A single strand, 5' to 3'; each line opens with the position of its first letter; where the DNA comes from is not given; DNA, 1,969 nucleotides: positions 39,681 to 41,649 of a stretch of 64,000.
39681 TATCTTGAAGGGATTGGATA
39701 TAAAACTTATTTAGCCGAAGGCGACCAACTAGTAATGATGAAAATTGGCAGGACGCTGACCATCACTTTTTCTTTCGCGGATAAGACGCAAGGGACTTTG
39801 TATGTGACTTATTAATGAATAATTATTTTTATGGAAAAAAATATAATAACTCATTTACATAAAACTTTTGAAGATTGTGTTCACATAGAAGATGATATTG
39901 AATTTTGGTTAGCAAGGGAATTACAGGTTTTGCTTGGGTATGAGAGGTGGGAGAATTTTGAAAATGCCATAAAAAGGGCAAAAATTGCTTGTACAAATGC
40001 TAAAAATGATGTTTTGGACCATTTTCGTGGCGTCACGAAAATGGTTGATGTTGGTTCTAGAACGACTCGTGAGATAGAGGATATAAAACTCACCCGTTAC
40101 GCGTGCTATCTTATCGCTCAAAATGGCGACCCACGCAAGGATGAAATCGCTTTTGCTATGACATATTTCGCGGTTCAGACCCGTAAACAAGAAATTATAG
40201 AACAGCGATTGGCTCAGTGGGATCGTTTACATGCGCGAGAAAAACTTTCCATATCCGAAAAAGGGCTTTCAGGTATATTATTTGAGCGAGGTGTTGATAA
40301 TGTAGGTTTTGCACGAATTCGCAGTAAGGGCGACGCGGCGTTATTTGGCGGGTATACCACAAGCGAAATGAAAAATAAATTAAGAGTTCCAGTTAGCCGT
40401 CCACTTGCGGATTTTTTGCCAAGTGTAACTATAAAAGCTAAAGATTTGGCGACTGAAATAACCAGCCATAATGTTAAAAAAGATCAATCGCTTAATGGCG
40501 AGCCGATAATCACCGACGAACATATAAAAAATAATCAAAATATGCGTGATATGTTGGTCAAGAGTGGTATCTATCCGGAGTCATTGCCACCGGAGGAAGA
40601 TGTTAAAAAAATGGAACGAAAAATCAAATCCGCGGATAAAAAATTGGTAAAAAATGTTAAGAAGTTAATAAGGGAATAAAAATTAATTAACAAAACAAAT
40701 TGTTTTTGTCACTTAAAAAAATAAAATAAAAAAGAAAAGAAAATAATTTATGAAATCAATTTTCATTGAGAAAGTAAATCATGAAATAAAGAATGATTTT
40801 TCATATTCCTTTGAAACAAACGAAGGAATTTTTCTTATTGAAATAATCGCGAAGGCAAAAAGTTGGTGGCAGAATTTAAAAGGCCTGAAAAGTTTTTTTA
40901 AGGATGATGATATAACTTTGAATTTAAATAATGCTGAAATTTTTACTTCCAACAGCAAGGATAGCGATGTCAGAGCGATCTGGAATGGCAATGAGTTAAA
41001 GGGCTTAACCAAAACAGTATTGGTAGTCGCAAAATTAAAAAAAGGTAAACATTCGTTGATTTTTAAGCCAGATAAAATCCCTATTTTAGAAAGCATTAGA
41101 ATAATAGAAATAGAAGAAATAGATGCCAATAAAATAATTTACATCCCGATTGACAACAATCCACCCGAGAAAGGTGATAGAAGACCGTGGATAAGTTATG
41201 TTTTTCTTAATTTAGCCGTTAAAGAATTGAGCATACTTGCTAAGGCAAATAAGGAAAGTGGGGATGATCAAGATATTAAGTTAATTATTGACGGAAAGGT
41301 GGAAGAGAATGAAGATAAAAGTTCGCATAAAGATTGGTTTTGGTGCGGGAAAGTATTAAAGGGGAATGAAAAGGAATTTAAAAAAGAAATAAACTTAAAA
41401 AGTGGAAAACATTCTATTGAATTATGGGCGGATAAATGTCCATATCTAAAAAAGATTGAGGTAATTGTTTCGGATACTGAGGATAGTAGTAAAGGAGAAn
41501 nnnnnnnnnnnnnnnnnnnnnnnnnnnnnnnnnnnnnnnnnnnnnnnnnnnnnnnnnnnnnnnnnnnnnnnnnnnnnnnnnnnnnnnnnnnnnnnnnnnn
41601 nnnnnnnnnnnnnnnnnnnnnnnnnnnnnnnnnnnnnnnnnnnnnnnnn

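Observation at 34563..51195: Seventeen-kb cluster of large secreted and membrane-anchored proteins, including duplicated beta-propeller proteins with a private C-terminal domain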

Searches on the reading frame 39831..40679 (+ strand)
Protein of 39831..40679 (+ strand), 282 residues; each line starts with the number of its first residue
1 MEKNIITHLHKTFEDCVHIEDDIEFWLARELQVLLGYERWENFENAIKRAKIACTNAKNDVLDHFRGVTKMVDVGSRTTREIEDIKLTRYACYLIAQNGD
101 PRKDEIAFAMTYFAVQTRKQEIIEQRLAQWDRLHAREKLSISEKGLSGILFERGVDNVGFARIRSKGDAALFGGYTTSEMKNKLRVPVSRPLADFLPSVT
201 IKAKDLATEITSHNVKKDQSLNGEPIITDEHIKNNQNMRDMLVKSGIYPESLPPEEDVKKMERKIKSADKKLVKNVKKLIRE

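Call 5: search_protein_families(library=pfam, proteins=[window:39831-40679:+], max_evalue=0.01)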
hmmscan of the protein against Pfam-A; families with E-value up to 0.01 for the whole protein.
window:39831-40679:+ (282 aa): 1 family
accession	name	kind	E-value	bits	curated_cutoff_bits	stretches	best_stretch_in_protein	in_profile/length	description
PF02498.22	Bro-N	-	8.4e-09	36.4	25.6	1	18-109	4-88/96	BRO family, N-terminal domain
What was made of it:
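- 39831..40679 (+): DinD (DNA damage-inducible protein D, Bro-N domain): cytoplasmic cargo in the variable slot between the paralogues. Bro-N at 8e-9 (call 5).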

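Call 20: search_protein_families(library=ncbifam, proteins=[window:39831-40679:+], max_evalue=0.01)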
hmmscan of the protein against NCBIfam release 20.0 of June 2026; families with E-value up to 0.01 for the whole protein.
window:39831-40679:+ (282 aa): 1 family
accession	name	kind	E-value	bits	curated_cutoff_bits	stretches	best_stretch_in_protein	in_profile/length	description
NF008573.0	PRK11525.1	equivalog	6e-101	337.6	242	1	1-279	1-287/288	DNA damage-inducible protein D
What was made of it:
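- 39831..40679 (+): NF008573 at 6e-101, above cutoff (call 20).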

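Call 21: search_protein_families(library=phrogs, proteins=[window:39831-40679:+], max_evalue=0.01)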
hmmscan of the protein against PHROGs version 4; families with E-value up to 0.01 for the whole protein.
window:39831-40679:+ (282 aa): 1 family
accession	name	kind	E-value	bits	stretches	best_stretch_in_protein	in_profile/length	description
phrog_8036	-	unknown function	1.7e-82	277.9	1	12-278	25-288/290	-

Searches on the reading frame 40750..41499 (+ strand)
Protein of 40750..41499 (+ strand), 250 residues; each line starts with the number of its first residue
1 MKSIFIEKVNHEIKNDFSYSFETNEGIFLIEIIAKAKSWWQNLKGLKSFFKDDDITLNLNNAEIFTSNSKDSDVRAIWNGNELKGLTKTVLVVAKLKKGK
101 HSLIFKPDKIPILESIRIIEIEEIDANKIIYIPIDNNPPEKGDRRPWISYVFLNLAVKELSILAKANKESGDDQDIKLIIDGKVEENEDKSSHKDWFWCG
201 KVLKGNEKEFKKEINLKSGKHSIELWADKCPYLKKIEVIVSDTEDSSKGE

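Call 52: search_protein_families(library=pfam, proteins=[window:40750-41499:+], max_evalue=5)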
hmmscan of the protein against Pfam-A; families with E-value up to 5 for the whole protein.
window:40750-41499:+ (250 aa): 1 family
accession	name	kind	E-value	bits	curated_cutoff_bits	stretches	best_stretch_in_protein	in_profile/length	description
PF17829.7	GH115_C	-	0.019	15.3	24.1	1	186-237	106-157/172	Glycosyl hydrolase family 115 C-terminal domain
